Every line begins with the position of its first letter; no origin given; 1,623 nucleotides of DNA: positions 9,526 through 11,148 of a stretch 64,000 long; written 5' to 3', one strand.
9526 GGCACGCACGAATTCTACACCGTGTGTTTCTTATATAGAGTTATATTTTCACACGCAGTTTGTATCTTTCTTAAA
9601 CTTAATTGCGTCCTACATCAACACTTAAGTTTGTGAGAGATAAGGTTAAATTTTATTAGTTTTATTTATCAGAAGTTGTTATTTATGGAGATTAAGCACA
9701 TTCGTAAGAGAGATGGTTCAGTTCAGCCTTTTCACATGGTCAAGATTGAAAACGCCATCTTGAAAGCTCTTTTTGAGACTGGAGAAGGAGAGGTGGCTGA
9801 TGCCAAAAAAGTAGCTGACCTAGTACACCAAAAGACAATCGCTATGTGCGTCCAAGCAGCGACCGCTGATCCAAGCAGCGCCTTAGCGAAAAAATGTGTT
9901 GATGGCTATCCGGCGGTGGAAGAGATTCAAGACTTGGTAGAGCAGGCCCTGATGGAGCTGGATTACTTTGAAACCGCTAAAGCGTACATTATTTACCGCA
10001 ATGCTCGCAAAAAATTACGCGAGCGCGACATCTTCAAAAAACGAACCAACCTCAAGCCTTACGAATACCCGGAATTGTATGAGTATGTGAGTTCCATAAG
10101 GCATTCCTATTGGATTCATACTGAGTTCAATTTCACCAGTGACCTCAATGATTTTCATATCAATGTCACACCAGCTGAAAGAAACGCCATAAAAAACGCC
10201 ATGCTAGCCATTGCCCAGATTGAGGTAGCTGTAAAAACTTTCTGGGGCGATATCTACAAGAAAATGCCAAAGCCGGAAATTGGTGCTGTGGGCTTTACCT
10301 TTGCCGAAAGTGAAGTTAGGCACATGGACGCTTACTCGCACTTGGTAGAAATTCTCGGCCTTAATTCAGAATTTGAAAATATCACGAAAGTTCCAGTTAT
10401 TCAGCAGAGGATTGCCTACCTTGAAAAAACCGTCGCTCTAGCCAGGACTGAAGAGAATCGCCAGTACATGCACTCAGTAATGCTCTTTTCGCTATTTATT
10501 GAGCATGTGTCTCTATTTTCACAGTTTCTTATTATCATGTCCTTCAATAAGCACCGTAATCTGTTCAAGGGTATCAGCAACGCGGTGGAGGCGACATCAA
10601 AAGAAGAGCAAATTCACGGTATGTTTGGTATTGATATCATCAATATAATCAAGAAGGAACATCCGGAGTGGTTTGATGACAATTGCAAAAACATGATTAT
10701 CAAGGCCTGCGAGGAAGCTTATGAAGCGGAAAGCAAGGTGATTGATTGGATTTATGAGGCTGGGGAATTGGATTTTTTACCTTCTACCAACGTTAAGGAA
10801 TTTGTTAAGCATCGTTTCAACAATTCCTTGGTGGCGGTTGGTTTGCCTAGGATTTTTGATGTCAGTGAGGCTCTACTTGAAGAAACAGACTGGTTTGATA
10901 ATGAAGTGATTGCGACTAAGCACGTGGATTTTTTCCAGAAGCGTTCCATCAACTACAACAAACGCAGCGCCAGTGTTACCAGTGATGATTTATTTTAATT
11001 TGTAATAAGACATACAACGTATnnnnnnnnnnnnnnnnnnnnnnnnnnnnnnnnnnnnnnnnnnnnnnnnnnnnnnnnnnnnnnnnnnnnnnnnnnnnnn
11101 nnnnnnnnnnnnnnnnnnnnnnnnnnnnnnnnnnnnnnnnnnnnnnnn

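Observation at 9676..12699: Class I ribonucleotide reductase with the ATP-cone on the radical-generating beta subunit and a stripped-down alpha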

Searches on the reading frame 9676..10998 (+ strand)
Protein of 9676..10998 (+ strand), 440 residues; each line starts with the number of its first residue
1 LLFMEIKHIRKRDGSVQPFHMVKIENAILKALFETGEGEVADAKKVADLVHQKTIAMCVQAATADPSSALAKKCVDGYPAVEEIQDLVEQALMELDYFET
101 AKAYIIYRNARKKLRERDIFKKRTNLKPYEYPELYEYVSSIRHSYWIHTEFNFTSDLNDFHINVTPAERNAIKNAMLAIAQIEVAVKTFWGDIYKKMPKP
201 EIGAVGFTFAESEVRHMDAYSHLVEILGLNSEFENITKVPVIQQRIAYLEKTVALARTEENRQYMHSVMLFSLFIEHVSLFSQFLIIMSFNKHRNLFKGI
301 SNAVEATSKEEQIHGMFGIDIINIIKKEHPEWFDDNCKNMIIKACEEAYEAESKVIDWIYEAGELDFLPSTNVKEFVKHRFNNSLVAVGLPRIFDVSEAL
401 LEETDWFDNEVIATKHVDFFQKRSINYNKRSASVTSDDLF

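Call 3: search_protein_families(library=pfam, proteins=[window:9676-10998:+], max_evalue=0.01)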
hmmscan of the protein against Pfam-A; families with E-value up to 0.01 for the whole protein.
window:9676-10998:+ (440 aa): 2 families
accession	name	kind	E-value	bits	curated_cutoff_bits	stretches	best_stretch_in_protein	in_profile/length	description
PF00268.27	Ribonuc_red_sm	-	1.3e-58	199.1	33.6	1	123-396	1-276/281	Ribonucleotide reductase, small chain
PF03477.21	ATP-cone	-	1.7e-20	73.8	25.8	1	8-113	2-88/88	ATP cone domain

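Call 4: search_protein_families(library=ncbifam, proteins=[window:9676-10998:+], max_evalue=0.01)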
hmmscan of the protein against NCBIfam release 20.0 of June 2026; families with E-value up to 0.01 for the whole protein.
window:9676-10998:+ (440 aa): 16 families
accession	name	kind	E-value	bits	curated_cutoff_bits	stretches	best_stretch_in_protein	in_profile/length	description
NF007186.0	PRK09614.1-5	equivalog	7.7e-45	153.3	237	1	119-440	7-322/328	ribonucleotide-diphosphate reductase subunit beta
NF009398.0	PRK12759.1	equivalog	5.1e-26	91.7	649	1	125-429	99-397/410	bifunctional gluaredoxin/ribonucleoside-diphosphate reductase subunit beta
NF007184.0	PRK09614.1-3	equivalog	1.3e-25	90.5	310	1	106-439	11-346/346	ribonucleotide-diphosphate reductase subunit beta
NF005550.0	PRK07209.1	equivalog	3.9e-22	78.7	309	1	108-431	44-378/383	ribonucleotide-diphosphate reductase subunit beta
NF006126.0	PRK08270.1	equivalog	5.2e-16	58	548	1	7-118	3-95/684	ribonucleoside triphosphate reductase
NF005497.0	PRK07111.1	equivalog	4.1e-15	55.2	764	1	6-117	2-97/746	anaerobic ribonucleoside triphosphate reductase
NF005010.0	PRK06406.1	subfamily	4.5e-15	55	1125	1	5-117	3-101/771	vitamin B12-dependent ribonucleotide reductase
TIGR04171.1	RNR_1b_NrdF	exception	1.8e-13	50.4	355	1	143-439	23-313/316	class 1b ribonucleoside-diphosphate reductase subunit beta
NF005544.0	PRK07207.1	equivalog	2.3e-13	48.9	965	1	8-122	35-141/965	ribonucleoside-diphosphate reductase subunit alpha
NF009028.0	PRK12364.1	equivalog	1.6e-12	46.3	1377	1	8-183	2-158/842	ribonucleoside-diphosphate reductase subunit alpha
NF006207.0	PRK08332.1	equivalog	5e-11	40.6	2400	1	4-118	1-99/1684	vitamin B12-dependent ribonucleotide reductase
NF009029.0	PRK12365.1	equivalog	5.8e-11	41.1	1350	1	8-140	119-241/1046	ribonucleoside-diphosphate reductase subunit alpha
NF007183.0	PRK09614.1-2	subfamily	1.3e-10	40.7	320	1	144-429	29-311/327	ribonucleotide-diphosphate reductase subunit beta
NF006732.0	PRK09263.1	equivalog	7.6e-10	37.8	657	1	7-117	3-94/712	anaerobic ribonucleoside-triphosphate reductase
NF006198.0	PRK08326.1-1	subfamily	3.8e-05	23.1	274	1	209-331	104-230/308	R2-like ligand-binding oxidase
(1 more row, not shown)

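Call 5: search_solved_structures(query=window:9676-10998:+, max_evalue=1e-10, show_alignments=2)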
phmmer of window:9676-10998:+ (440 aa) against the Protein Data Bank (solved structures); distinct sequences matched with E-value up to 1e-10: 13.
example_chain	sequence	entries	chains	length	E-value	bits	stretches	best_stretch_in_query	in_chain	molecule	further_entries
5olk_A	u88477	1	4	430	3.5e-172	576.4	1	4-440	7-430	Ribonucleoside-diphosphate reductase, beta subunit 1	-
6sf4_A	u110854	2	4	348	2.2e-154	517.8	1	115-440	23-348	Ribonucleoside-diphosphate reductase, beta subunit 1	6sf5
8dq3_A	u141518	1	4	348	5.8e-115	387.9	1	115-440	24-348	Ribonucleoside-diphosphate reductase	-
8dq4_A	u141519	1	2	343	3.1e-97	329.5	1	117-440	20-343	Ribonucleoside-diphosphate reductase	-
6cwo_A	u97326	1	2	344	4.2e-97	329.1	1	117-440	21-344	Ribonucleotide reductase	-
8dq5_A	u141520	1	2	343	3.1e-96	326.2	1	117-440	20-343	Ribonucleoside-diphosphate reductase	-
6cwq_A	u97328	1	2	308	6.2e-91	308.8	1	118-422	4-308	Ribonucleotide reductase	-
6cwp_A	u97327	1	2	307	1.1e-89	304.7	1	118-414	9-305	Ribonucleotide reductase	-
9dws_A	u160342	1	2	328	2.3e-25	92.8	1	125-430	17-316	ribonucleoside-diphosphate reductase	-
2ani_A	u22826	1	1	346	7e-14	55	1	126-434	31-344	Ribonucleoside-diphosphate reductase beta subunit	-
1syy_A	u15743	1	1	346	2.4e-13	53.2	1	126-434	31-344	Ribonucleoside-diphosphate reductase beta chain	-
4d8f_A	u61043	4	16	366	2.4e-13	53.2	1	126-434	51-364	Ribonucleoside-diphosphate reductase subunit beta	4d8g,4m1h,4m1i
6y2n_A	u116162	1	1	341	1.4e-12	50.7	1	125-429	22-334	Ribonucleoside-diphosphate reductase subunit beta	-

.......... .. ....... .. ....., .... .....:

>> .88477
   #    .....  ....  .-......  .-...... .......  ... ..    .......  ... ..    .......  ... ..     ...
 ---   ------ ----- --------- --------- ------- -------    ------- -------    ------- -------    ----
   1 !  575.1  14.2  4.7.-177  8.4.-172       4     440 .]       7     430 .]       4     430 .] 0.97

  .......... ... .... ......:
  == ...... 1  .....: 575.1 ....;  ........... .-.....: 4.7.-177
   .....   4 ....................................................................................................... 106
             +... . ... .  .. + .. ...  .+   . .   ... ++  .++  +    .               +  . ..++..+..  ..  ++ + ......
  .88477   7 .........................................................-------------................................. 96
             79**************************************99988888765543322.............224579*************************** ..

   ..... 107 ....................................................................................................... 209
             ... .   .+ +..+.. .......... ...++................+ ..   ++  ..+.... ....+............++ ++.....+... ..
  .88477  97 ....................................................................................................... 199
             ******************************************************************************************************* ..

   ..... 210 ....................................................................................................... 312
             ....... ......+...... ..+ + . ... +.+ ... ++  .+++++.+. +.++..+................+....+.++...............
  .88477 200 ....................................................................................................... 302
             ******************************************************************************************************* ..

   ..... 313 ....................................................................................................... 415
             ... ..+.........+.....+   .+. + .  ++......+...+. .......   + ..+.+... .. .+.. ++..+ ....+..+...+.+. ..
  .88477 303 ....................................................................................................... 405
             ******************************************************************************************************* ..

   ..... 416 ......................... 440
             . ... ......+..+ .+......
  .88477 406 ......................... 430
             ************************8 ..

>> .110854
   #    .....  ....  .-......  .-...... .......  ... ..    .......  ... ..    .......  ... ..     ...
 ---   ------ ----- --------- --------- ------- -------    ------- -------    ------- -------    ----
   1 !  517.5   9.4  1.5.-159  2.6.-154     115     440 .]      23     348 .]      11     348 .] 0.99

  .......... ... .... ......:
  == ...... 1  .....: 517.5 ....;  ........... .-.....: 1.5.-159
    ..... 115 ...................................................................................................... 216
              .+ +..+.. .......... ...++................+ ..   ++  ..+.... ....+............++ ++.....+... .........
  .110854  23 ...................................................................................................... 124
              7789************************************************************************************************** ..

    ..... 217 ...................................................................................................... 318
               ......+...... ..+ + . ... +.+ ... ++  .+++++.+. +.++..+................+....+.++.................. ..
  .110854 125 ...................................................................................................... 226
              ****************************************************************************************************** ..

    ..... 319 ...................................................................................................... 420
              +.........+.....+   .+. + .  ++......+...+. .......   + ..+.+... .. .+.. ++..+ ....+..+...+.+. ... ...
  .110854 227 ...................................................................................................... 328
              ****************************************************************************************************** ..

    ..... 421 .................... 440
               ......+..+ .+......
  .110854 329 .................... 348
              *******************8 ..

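Call 19: find_homologous_proteins(query=window:9685-10998:+, max_evalue=1e-30)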
Query window:9685-10998:+ (437 aa): 8000 proteins with E <= 1e-30 among 8000 candidates; the best 120 are listed.
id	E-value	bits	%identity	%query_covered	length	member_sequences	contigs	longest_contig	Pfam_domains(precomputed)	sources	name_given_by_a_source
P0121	5.0e-268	907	91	100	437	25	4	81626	PF00268.28,PF03477.22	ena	-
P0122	1.9e-264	895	90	100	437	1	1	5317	PF00268.28,PF03477.22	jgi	-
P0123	3.4e-264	894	90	100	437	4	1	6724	PF00268.28,PF03477.22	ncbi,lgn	-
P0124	3.0e-263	891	89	100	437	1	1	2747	PF00268.28,PF03477.22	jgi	jgi:ribonucleoside-diphosphate reductase beta chain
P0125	6.4e-263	890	90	100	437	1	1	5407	PF00268.28,PF03477.22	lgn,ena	-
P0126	1.7e-262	889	90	100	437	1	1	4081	PF00268.28,PF03477.22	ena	-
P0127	3.9e-261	884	89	100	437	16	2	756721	PF00268.28,PF03477.22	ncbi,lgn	-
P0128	7.8e-260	880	89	100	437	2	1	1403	PF00268.28,PF03477.22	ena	-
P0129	3.1e-259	878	89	100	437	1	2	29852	PF00268.28,PF03477.22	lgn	-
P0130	6.4e-259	877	89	100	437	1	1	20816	PF00268.28,PF03477.22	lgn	-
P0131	1.0e-258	876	88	100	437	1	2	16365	PF00268.28,PF03477.22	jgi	jgi:ribonucleoside-diphosphate reductase beta chain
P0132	4.0e-258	874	89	100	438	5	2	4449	PF00268.28,PF03477.22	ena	-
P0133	5.4e-258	874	88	100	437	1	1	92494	PF00268.28,PF03477.22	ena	-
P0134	5.8e-258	874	86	100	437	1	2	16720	PF00268.28,PF03477.22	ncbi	-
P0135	5.9e-258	874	88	100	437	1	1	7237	PF00268.28,PF03477.22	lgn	-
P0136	7.2e-258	873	88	100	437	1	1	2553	PF00268.28,PF03477.22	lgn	-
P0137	8.3e-258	873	87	100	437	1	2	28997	PF00268.28,PF03477.22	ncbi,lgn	-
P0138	1.2e-257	873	87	100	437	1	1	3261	PF00268.28,PF03477.22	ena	-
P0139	1.9e-257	872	86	100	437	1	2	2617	PF00268.28,PF03477.22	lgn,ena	-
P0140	2.5e-257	872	86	100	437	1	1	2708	PF00268.28,PF03477.22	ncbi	-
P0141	3.7e-257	871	86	100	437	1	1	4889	PF00268.28,PF03477.22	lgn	-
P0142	4.6e-257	871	86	100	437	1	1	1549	PF00268.28,PF03477.22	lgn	-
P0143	4.6e-257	871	87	100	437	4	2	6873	PF00268.28,PF03477.22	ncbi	-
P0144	4.8e-257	871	89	100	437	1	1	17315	PF00268.28,PF03477.22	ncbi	-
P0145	4.8e-257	871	86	100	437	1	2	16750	PF00268.28,PF03477.22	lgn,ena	-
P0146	8.1e-257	870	87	100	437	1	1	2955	PF00268.28,PF03477.22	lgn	-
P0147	9.9e-257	870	86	100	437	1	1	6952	PF00268.28,PF03477.22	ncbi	-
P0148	1.1e-256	870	88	100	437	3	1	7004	PF00268.28,PF03477.22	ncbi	-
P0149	1.2e-256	869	88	100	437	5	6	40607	PF00268.28,PF03477.22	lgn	-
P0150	1.5e-256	869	86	100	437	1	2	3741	PF00268.28,PF03477.22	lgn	-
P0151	1.8e-256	869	86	100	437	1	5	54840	PF00268.28,PF03477.22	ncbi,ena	-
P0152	1.9e-256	869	87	100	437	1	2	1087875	PF00268.28,PF03477.22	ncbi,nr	ncbi:MAG: ribonucleotide-diphosphate reductase subunit beta [Candidatus Nomurabacteria bacterium]|nr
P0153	2.3e-256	869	87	100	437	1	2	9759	PF00268.28,PF03477.22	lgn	-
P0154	2.7e-256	868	87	100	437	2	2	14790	PF00268.28,PF03477.22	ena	-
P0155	3.2e-256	868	86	100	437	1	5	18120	PF00268.28,PF03477.22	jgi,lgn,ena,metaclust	metaclust:\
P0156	6.8e-256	867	88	100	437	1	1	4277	PF00268.28,PF03477.22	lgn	-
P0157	7.5e-256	867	87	100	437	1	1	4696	PF00268.28,PF03477.22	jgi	-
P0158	7.7e-256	867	86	100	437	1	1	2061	PF00268.28,PF03477.22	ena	-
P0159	8.1e-256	867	86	100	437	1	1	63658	PF00268.28,PF03477.22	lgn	-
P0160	1.4e-255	866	86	100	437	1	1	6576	PF00268.28,PF03477.22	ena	-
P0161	1.8e-255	866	87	100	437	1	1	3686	PF00268.28,PF03477.22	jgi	jgi:ribonucleoside-diphosphate reductase beta chain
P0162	2.7e-255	865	86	100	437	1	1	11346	PF00268.28,PF03477.22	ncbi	-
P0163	2.8e-255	865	88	100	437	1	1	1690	PF00268.28,PF03477.22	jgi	jgi:ribonucleoside-diphosphate reductase beta chain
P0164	2.9e-255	865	87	100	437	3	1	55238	PF00268.28,PF03477.22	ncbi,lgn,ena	-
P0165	4.6e-255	864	86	100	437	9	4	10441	PF00268.28,PF03477.22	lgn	-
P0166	6.6e-255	864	86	100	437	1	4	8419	PF00268.28,PF03477.22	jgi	jgi:ribonucleoside-diphosphate reductase beta chain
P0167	2.0e-254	862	86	100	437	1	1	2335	PF00268.28,PF03477.22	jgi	jgi:ribonucleoside-diphosphate reductase beta chain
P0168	2.3e-254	862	88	100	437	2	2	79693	PF00268.28,PF03477.22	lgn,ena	-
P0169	2.5e-254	862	86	100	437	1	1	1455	PF00268.28,PF03477.22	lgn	-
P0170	4.2e-254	861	86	100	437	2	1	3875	PF00268.28,PF03477.22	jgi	jgi:ribonucleoside-diphosphate reductase beta chain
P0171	4.4e-254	861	86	100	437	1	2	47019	PF00268.28,PF03477.22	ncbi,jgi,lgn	-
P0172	7.0e-254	860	86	100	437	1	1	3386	PF00268.28,PF03477.22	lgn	-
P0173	7.5e-254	860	87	100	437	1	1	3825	PF00268.28,PF03477.22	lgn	-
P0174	1.8e-253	859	86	100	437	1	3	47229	PF00268.28,PF03477.22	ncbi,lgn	-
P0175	4.2e-253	858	86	100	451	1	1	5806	PF00268.28,PF03477.22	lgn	-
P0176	5.4e-253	857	86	100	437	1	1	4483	PF00268.28,PF03477.22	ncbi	-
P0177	8.5e-253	857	86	100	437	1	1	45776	PF00268.28,PF03477.22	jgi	jgi:ribonucleoside-diphosphate reductase beta chain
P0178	1.1e-252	856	86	100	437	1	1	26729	PF00268.28,PF03477.22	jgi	jgi:ribonucleoside-diphosphate reductase beta chain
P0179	1.5e-252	856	86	100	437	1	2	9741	PF00268.28,PF03477.22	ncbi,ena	-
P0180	3.5e-252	855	86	100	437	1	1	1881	PF00268.28,PF03477.22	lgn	-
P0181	4.2e-252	854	85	100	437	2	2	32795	PF00268.28,PF03477.22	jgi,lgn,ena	-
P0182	7.8e-252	854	85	100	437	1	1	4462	PF00268.28,PF03477.22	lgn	-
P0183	1.2e-251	853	86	100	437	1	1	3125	PF00268.28,PF03477.22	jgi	jgi:ribonucleoside-diphosphate reductase beta chain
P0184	3.5e-251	851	86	100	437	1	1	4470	PF00268.28,PF03477.22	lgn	-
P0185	3.5e-251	851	85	100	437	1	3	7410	PF00268.28,PF03477.22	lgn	-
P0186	5.0e-251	851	86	100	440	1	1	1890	PF00268.28,PF03477.22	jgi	jgi:ribonucleoside-diphosphate reductase beta chain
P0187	5.3e-251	851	84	100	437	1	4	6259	PF00268.28,PF03477.22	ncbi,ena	-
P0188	9.9e-251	850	86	100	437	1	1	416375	PF00268.28,PF03477.22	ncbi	ncbi:MAG: ribonucleotide-diphosphate reductase subunit beta [Candidatus Paceibacterota bacterium]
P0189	1.2e-250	850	85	100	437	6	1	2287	PF00268.28,PF03477.22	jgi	jgi:ribonucleoside-diphosphate reductase beta chain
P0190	1.7e-250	849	84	100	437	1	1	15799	PF00268.28,PF03477.22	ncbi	-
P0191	1.2e-249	846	85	100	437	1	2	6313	PF00268.28,PF03477.22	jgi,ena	-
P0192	1.6e-249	846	84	100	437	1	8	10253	PF00268.28,PF03477.22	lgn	-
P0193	3.8e-249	845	84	100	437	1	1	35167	PF00268.28,PF03477.22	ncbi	-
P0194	7.8e-249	844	84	100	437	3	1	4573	PF00268.28,PF03477.22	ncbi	-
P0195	8.3e-249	844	85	100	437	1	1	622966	PF00268.28,PF03477.22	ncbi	ncbi:MAG: ribonucleotide-diphosphate reductase subunit beta [Candidatus Paceibacterota bacterium]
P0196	1.2e-248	843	85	100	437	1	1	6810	PF00268.28,PF03477.22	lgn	-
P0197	1.8e-248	843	84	100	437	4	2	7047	PF00268.28,PF03477.22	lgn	-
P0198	2.6e-248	842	84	100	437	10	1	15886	PF00268.28,PF03477.22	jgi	jgi:ribonucleoside-diphosphate reductase beta chain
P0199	2.8e-248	842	84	100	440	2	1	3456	PF00268.28,PF03477.22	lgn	-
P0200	3.8e-248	841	84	100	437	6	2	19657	PF00268.28,PF03477.22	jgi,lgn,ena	jgi:ribonucleoside-diphosphate reductase beta chain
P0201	3.8e-248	841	84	100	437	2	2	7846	PF00268.28,PF03477.22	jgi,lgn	jgi:ribonucleoside-diphosphate reductase beta chain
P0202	6.3e-248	841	84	100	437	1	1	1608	PF00268.28,PF03477.22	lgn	-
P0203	6.5e-247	837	84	100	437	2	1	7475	PF00268.28,PF03477.22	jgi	jgi:ribonucleoside-diphosphate reductase beta chain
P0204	8.3e-247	837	84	100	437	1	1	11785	PF00268.28,PF03477.22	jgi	jgi:ribonucleoside-diphosphate reductase beta chain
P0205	9.5e-247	837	84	100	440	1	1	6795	PF00268.28,PF03477.22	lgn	-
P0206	8.1e-246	834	85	100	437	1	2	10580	PF00268.28,PF03477.22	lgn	-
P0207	1.6e-245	833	83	100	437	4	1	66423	PF00268.28,PF03477.22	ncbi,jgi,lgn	-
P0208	1.9e-245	833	83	100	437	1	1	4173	PF00268.28,PF03477.22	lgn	-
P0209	3.7e-245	832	84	100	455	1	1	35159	PF00268.28,PF03477.22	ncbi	-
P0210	8.0e-245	830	84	100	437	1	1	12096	PF00268.28,PF03477.22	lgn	-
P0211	4.1e-244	828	83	100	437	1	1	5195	PF00268.28,PF03477.22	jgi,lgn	-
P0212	1.3e-243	827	83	100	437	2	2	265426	PF00268.28,PF03477.22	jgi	jgi:ribonucleoside-diphosphate reductase beta chain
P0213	4.6e-242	821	82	100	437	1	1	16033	PF00268.28,PF03477.22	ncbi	-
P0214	1.0e-241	820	82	100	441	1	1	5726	PF00268.28,PF03477.22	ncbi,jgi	-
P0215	1.4e-241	820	82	100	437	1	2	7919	PF00268.28,PF03477.22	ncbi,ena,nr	ncbi:ribonucleotide-diphosphate reductase subunit beta [Candidatus Kaiserbacteria bacterium]|nr:ribo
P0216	3.4e-240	815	81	100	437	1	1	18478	PF00268.28,PF03477.22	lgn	-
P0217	3.8e-240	815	79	100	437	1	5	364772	PF00268.28,PF03477.22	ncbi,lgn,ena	ncbi:MAG: ribonucleotide-diphosphate reductase subunit beta [Patescibacteria group bacterium]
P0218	7.5e-240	814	79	100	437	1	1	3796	PF00268.28,PF03477.22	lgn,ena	-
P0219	2.6e-239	812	83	100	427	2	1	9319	PF00268.28,PF03477.22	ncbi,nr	ncbi:MAG: ATP-cone domain protein [Parcubacteria group bacterium GW2011_GWF2_44_8]|nr:MAG: ATP-cone 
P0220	2.7e-239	812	82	100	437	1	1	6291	PF00268.28,PF03477.22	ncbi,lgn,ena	-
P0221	1.9e-238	810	81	100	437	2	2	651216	PF00268.28,PF03477.22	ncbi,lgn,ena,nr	ncbi:ribonucleotide-diphosphate reductase subunit beta [Candidatus Kaiserbacteria bacterium]|nr:ribo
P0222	1.9e-237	806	80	100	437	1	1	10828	PF00268.28,PF03477.22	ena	-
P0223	2.2e-237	806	80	100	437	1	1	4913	PF00268.28,PF03477.22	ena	-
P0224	3.2e-237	805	80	100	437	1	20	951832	PF00268.28,PF03477.22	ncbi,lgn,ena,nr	ncbi:ribonucleotide-diphosphate reductase subunit beta [Candidatus Kaiserbacteria bacterium]|nr:ribo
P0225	3.4e-237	805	80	100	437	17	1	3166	PF00268.28,PF03477.22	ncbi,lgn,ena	-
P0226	3.9e-237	805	80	100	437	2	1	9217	PF00268.28,PF03477.22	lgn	-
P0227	6.1e-237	805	81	100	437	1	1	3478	PF00268.28,PF03477.22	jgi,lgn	jgi:ribonucleoside-diphosphate reductase beta chain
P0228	1.1e-236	804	79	100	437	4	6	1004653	PF00268.28,PF03477.22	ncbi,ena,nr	ncbi:ribonucleotide-diphosphate reductase subunit beta [Candidatus Nomurabacteria bacterium]|nr:ribo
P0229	1.5e-236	803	80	100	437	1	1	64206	PF00268.28,PF03477.22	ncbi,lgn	-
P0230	1.7e-236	803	79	100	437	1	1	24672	PF00268.28,PF03477.22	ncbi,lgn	-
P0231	3.7e-236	802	79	100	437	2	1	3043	PF00268.28,PF03477.22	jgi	jgi:ribonucleoside-diphosphate reductase beta chain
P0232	4.2e-236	802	80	100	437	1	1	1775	PF00268.28,PF03477.22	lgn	-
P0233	5.3e-236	801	79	100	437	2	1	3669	PF00268.28,PF03477.22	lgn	-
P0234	8.3e-236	801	79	100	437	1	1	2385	PF00268.28,PF03477.22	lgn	-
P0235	8.4e-236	801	80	100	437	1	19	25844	PF00268.28,PF03477.22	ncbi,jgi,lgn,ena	-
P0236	1.0e-235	801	80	100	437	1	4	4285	PF00268.28,PF03477.22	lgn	-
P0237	1.0e-235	800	78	100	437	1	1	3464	PF00268.28,PF03477.22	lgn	-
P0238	1.4e-235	800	79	100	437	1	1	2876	PF00268.28,PF03477.22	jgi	jgi:ribonucleoside-diphosphate reductase beta chain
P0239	1.8e-235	800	79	100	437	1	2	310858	PF00268.28,PF03477.22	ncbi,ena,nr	ncbi:ribonucleotide-diphosphate reductase subunit beta [Candidatus Nomurabacteria bacterium]|nr:ribo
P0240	1.8e-235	800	80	100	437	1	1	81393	PF00268.28,PF03477.22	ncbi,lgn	-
